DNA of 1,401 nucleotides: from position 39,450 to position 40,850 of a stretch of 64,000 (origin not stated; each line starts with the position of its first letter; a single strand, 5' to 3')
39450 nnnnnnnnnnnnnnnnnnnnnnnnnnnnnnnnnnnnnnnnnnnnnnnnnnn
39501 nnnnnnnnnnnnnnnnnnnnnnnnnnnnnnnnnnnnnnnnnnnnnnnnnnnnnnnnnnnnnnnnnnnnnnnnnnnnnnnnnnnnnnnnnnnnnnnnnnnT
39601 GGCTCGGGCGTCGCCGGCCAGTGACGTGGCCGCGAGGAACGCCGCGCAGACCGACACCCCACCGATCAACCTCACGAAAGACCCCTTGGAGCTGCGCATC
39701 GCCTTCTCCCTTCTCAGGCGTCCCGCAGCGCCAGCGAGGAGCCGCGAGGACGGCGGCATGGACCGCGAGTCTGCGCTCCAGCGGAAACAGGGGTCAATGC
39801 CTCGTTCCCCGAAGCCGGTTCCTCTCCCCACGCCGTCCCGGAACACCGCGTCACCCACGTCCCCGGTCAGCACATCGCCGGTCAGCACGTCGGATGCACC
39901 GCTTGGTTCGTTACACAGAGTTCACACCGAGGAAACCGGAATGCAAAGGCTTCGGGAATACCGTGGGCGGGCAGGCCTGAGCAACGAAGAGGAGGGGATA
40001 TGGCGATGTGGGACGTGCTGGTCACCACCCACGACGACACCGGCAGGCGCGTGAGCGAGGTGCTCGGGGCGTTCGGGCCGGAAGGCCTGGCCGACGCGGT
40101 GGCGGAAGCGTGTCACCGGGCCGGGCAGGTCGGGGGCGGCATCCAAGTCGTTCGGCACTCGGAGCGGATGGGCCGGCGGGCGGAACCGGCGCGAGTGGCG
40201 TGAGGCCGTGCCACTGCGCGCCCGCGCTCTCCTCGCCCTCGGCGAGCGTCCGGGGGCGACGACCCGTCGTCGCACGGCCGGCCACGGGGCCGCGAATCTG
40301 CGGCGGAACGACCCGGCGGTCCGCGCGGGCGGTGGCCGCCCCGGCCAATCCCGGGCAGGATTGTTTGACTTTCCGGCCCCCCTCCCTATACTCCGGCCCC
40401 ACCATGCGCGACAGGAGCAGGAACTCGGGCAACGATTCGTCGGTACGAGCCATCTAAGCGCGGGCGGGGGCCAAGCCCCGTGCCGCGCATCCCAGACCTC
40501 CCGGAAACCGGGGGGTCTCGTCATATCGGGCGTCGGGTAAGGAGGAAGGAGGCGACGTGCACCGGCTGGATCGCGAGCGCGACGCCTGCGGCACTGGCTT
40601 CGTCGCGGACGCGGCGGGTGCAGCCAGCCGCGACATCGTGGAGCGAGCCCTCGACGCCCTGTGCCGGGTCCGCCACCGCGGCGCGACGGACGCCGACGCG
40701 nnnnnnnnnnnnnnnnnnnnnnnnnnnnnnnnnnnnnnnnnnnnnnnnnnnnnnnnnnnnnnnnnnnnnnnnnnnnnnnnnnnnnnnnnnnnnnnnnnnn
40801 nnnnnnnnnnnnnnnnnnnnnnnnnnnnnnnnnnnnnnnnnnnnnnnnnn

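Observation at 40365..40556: Structured gltB leader with a leaderless 17-codon uORF and a strong hairpin just before the RBS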

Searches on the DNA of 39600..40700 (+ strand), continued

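Call 67: search_with_rna_model(model_id=R2, sources=[L001, L002, L003, L004, L005, L006, L007, L008, L009, L010, L011, L012, L013, L014, L015, L016, L017, L018, L019, L020, L021, L022, L023, L024, L025, L026, L027, L028, L029, L030, L031, L032, L033, L034, L035, L036, L037, L038, L039, L040, L041, L042, L043, L044, L045, L046, L047, L048, L049, L050, L051, L052, L053, L054, L055, L056, L057, L058, L059, L060, L061, L062, L063, L064, L065, L066, L067, L068, L069, L070, L071, L072, L073, L074, L075, L076, L077, L078, L079, L080, L081, L082, L084, L085, L096, L107], max_evalue=0.1)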
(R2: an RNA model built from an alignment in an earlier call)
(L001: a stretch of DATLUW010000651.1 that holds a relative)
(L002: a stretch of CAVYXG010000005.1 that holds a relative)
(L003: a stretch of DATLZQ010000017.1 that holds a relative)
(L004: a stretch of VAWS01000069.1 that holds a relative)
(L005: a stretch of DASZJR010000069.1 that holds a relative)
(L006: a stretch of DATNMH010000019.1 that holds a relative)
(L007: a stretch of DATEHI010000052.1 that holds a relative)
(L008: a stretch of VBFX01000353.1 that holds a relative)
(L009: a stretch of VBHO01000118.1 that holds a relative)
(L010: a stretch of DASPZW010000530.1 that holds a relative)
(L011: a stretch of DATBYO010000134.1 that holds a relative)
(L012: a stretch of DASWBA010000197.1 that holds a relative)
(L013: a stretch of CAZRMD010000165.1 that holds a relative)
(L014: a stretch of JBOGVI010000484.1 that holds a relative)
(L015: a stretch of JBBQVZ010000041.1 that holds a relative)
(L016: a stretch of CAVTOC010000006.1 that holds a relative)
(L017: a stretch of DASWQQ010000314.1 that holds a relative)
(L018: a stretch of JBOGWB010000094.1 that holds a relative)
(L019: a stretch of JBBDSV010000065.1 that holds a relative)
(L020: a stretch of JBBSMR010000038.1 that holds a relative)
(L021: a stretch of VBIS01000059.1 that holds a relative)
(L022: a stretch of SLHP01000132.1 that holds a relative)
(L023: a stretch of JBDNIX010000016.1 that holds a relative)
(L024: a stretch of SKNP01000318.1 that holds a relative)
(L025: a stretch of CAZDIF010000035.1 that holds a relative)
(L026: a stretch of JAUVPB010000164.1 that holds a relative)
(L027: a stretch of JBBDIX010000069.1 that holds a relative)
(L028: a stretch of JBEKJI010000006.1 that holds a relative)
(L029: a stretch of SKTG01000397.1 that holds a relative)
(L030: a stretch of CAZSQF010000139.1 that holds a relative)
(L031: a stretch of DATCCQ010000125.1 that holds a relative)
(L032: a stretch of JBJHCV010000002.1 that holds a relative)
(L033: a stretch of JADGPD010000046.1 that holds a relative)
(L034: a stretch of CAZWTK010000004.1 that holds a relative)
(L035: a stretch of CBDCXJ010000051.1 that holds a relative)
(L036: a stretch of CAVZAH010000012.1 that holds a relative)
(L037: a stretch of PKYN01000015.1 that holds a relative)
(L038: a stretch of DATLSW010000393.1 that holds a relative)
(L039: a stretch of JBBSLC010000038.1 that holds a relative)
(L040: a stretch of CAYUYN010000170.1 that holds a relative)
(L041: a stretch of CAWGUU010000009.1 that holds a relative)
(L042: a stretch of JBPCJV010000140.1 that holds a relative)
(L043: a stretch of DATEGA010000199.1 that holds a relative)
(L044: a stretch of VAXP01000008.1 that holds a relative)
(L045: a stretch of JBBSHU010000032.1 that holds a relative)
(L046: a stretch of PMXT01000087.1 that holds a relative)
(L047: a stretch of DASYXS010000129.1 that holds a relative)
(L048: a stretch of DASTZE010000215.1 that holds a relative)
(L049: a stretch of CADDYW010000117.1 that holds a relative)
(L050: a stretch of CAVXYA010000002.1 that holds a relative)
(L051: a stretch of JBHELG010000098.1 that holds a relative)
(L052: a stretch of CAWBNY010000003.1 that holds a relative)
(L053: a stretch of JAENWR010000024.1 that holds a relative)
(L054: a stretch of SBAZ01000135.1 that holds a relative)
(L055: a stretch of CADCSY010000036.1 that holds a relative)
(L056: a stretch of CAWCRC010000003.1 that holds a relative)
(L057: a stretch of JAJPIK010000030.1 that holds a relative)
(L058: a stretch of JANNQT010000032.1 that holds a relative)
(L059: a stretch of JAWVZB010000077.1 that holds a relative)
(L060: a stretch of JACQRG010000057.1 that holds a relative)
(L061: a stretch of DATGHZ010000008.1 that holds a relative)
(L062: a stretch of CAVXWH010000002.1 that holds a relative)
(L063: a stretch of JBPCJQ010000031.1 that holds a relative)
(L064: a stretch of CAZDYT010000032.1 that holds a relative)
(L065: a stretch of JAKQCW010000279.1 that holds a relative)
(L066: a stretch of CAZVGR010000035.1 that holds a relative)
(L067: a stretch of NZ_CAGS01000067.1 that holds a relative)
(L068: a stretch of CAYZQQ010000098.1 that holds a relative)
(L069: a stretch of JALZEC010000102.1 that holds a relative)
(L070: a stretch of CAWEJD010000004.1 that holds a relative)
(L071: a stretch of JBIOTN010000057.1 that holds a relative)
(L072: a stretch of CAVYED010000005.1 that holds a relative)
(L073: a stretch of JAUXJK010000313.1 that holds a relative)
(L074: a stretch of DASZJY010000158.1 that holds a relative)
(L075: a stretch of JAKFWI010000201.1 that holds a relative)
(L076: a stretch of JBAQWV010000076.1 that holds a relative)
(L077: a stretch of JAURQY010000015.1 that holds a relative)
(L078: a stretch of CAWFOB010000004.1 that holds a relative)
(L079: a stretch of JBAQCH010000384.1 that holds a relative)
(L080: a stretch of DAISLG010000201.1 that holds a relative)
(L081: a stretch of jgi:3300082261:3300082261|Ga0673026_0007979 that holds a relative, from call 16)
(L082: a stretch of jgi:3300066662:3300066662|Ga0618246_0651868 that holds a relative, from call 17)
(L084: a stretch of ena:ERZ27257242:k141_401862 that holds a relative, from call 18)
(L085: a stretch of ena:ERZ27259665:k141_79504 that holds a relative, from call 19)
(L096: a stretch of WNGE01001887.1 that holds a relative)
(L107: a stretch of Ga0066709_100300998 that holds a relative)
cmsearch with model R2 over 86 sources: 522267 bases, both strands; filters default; matches with E-value up to 0.1: 14.
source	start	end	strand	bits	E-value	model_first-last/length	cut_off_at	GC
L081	3271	3431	+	168.2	1.3e-39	1-162/162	no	0.71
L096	2890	3050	+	166.3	3.9e-39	1-162/162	no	0.71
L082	1454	1614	+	159.2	2.4e-37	1-162/162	no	0.71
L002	2840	3003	+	155.9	1.5e-36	1-162/162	no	0.7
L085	370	530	+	155.8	1.6e-36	1-162/162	no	0.71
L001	2840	3003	+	152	1.4e-35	1-162/162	no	0.7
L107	1382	1545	-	136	1.4e-31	1-162/162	no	0.73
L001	326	489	-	92.9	7.5e-21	1-162/162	no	0.65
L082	498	654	-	86.9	2.3e-19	1-162/162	no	0.64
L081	2482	2712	-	86.4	3.2e-19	1-162/162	no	0.64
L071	3730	3871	-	17.1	0.057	1-162/162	no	0.69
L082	499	576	+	16.5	0.082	60-151/162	no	0.67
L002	2938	2961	-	16.3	0.092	97-120/162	no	0.75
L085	466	488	-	16.1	0.099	97-120/162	no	0.74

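Call 88: search_with_rna_model(model_id=R2, sources=[L115, L116, L117, L118, L119, L120, L121, L122, L123, L124], max_evalue=1)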
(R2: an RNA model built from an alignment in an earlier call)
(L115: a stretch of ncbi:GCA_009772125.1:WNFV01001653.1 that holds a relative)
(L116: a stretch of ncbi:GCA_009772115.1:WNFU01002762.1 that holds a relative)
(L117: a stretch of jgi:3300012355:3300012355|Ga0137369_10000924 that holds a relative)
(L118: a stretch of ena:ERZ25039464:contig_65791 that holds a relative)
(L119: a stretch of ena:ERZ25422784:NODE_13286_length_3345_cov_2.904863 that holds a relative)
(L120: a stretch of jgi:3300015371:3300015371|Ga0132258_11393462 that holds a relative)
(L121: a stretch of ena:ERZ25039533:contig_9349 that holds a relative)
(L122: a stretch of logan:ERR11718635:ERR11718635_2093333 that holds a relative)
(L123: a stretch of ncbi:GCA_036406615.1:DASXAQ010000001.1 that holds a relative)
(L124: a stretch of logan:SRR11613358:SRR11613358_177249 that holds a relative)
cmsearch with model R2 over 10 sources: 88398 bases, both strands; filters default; matches with E-value up to 1: 20.
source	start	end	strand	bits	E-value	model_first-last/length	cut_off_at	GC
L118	3198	3361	-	161.4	1.1e-38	1-162/162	no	0.7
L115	5738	5895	+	85.8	7.6e-20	1-162/162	no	0.66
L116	5738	5895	+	85.8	7.6e-20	1-162/162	no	0.66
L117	5738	5895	+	85.8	7.6e-20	1-162/162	no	0.66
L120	337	498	+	82.2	5.8e-19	1-162/162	no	0.64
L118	5741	5906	+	79.2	3.4e-18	1-162/162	no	0.66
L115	3030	3199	-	73.6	8.3e-17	1-162/162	no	0.72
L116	3030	3199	-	73.6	8.3e-17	1-162/162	no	0.72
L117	3030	3199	-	73.6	8.3e-17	1-162/162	no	0.72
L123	5824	6005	+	60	2e-13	1-162/162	no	0.67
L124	1485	1666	+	60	2e-13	1-162/162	no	0.67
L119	6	98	+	57.3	9.3e-13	60-149/162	no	0.68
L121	5754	5907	+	40.9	1.1e-08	1-162/162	no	0.66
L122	264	417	+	40.9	1.1e-08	1-162/162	no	0.66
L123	5923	5948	-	12.9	0.11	96-121/162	no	0.58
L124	1584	1609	-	12.9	0.11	96-121/162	no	0.58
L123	5859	5920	-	12.4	0.14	59-162/162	no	0.76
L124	1520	1581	-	12.4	0.14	59-162/162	no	0.76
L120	443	468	-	11.2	0.28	96-121/162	no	0.65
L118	5848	5873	-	10.2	0.51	96-121/162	no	0.73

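Call 99: search_with_rna_model(model_id=R2, sources=[L125, L126, L127, L128, L129, L130], max_evalue=0.01)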
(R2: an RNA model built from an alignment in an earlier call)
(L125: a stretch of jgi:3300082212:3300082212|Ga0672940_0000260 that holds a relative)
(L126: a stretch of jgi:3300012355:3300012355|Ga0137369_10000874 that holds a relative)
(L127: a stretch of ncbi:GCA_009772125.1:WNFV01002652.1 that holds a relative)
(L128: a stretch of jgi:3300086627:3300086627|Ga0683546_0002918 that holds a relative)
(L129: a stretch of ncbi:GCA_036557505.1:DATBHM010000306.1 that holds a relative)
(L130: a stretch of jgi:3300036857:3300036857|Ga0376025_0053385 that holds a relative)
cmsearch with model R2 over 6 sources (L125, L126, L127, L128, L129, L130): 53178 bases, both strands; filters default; matches with E-value up to 0.01: 10.
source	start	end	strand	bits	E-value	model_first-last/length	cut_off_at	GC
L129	2369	2524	-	137.4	6.3e-33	1-162/162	no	0.7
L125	2181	2339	-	125.5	5.7e-30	1-162/162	no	0.74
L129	4753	4915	+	83.2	2e-19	1-162/162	no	0.64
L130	1616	1778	+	83.2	2e-19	1-162/162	no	0.64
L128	4771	4930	+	81.7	4.8e-19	1-162/162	no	0.62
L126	1584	1753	-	81.3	6e-19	1-162/162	no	0.71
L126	4413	4572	+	77.1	6.4e-18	1-162/162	no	0.66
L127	1326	1485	+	77.1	6.4e-18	1-162/162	no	0.66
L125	4790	4984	+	65.3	5.6e-15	1-162/162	no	0.65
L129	2409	2434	+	17.1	0.0059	96-121/162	no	0.73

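Call 102: search_with_rna_model(model_id=R2, sources=[window, L001, L002, L081, L082, L085, L096, L107, L115, L118, L120, L121, L123, L125, L126, L128, L129], max_evalue=0.00001, make_alignment=true)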
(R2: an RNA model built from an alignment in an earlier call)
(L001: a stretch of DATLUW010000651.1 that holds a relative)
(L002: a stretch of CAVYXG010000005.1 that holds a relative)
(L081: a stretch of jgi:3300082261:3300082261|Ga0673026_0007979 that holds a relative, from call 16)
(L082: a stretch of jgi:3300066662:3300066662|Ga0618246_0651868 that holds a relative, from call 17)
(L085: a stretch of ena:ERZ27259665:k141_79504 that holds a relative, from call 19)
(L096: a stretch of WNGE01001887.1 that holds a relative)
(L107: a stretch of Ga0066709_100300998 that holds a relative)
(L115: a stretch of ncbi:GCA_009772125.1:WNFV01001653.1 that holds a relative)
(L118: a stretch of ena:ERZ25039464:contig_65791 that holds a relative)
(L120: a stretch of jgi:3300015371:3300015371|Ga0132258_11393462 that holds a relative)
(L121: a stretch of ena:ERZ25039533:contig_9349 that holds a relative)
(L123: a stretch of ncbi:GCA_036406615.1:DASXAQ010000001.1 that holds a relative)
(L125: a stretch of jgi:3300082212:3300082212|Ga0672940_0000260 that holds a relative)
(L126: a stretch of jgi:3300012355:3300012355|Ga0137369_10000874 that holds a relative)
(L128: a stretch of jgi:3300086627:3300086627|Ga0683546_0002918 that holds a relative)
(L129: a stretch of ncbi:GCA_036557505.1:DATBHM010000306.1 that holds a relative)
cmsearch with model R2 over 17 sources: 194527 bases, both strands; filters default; matches with E-value up to 0.00001: 26.
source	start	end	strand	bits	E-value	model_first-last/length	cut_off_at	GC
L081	3271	3431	+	168.2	4.8e-40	1-162/162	no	0.71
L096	2890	3050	+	166.3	1.4e-39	1-162/162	no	0.71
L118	3198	3361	-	161.4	2.4e-38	1-162/162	no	0.7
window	40399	40559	+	161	3e-38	1-162/162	no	0.68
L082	1454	1614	+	159.2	8.8e-38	1-162/162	no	0.71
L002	2840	3003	+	155.9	5.7e-37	1-162/162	no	0.7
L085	370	530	+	155.8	6e-37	1-162/162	no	0.71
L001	2840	3003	+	152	5.3e-36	1-162/162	no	0.7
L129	2369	2524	-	137.4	2.3e-32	1-162/162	no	0.7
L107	1382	1545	-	136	5e-32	1-162/162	no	0.73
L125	2181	2339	-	125.5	2.1e-29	1-162/162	no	0.74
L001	326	489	-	92.9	2.8e-21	1-162/162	no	0.65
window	38695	38854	-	89.6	1.9e-20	1-162/162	no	0.69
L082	498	654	-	86.9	8.7e-20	1-162/162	no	0.64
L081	2482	2712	-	86.4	1.2e-19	1-162/162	no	0.64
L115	5738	5895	+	85.8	1.7e-19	1-162/162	no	0.66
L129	4753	4915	+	83.2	7.4e-19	1-162/162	no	0.64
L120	337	498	+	82.2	1.3e-18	1-162/162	no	0.64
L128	4771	4930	+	81.7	1.8e-18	1-162/162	no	0.62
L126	1584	1753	-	81.3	2.2e-18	1-162/162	no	0.71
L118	5741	5906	+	79.2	7.4e-18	1-162/162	no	0.66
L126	4413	4572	+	77.1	2.3e-17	1-162/162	no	0.66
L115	3030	3199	-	73.6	1.8e-16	1-162/162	no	0.72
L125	4790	4984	+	65.3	2e-14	1-162/162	no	0.65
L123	5824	6005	+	60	4.5e-13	1-162/162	no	0.67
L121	5754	5907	+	40.9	2.5e-08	1-162/162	no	0.66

Alignment A5: 26 matches aligned to the model, 279 columns, each read 5' to 3' on its own strand. Consensus structure (alignment columns), stored with it:
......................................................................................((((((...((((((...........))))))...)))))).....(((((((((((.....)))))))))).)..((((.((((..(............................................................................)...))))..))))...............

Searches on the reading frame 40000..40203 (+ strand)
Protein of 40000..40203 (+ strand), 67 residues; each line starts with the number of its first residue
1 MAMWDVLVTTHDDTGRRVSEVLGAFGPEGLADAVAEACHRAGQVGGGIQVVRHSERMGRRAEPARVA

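Call 15: find_homologous_proteins(query=window:40000-40200:+, max_evalue=0.01)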
Query seq(67 aa) (67 aa): 5 proteins with E <= 0.01 among 6 candidates.
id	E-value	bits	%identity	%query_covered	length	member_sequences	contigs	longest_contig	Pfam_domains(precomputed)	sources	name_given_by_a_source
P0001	9.8e-37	141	100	100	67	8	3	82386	-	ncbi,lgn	ncbi:MAG: hypothetical protein ACJ77A_17470 [Actinomycetota bacterium]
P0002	4.7e-27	110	78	100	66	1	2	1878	-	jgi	jgi:hypothetical protein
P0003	1.1e-26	109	81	97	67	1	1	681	-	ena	-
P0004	1.5e-23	99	75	97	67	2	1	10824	-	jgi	jgi:hypothetical protein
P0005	2.8e-21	92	70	100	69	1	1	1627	-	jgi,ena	jgi:hypothetical protein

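Call 16: find_encoding_contigs(protein=P0004, flank=3000, max_places=4)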
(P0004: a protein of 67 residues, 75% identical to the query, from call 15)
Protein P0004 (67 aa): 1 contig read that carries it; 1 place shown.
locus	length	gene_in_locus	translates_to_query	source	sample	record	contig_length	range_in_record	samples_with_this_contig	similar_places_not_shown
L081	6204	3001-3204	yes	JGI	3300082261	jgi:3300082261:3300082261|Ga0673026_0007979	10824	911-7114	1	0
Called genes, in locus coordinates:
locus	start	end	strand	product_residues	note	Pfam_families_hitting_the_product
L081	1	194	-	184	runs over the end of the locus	PF01842:ACT, PF13291:ACT_4, PF22629:ACT_AHAS_ss, PF13710:ACT_5, PF10369:ALS_ss_C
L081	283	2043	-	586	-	PF02776:TPP_enzyme_N, PF00205:TPP_enzyme_M, PF02775:TPP_enzyme_C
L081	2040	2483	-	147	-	-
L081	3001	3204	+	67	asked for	-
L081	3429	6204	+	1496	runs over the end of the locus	PF00310:GATase_2, PF04898:Glu_syn_central, PF01645:Glu_synthase, PF01493:GXGXG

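Call 17: find_encoding_contigs(protein=P0002, flank=3000, max_places=4)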
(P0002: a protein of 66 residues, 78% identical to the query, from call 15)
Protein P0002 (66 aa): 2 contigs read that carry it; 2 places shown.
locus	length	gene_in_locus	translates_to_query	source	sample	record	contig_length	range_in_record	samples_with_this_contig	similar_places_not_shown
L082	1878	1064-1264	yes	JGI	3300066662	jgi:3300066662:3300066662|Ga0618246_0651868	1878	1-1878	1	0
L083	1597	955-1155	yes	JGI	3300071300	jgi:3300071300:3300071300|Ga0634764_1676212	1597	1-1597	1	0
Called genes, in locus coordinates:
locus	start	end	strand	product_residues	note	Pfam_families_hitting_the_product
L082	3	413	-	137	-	?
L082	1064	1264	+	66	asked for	-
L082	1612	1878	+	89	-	?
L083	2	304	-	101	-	?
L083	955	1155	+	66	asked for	-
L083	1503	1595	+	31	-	?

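Call 18: find_encoding_contigs(protein=P0005, flank=3000, max_places=4)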
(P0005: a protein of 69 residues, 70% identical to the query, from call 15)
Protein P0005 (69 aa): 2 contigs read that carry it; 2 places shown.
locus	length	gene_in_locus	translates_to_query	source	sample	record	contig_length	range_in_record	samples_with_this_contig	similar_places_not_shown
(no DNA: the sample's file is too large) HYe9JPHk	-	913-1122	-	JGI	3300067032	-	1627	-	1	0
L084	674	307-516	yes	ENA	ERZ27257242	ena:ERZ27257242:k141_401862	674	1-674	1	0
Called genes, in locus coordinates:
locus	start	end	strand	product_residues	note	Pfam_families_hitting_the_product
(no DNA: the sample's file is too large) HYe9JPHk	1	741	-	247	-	?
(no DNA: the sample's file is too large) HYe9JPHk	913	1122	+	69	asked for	-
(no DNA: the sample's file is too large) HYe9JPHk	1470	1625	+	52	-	?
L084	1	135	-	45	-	?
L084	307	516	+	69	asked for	-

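Call 19: find_encoding_contigs(protein=P0003, flank=3000, max_places=4)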
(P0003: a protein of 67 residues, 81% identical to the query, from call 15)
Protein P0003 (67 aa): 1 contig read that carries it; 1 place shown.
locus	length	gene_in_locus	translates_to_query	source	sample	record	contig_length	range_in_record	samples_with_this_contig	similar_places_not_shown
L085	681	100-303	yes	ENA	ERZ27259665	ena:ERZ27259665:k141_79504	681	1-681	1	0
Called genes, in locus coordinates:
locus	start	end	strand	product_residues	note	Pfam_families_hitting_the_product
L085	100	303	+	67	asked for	-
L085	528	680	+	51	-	?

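Call 41: search_protein_families(library=pfam, proteins=[window:40000-40203:+])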
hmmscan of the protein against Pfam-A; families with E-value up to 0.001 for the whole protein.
window:40000-40203:+ (67 aa): 0 families
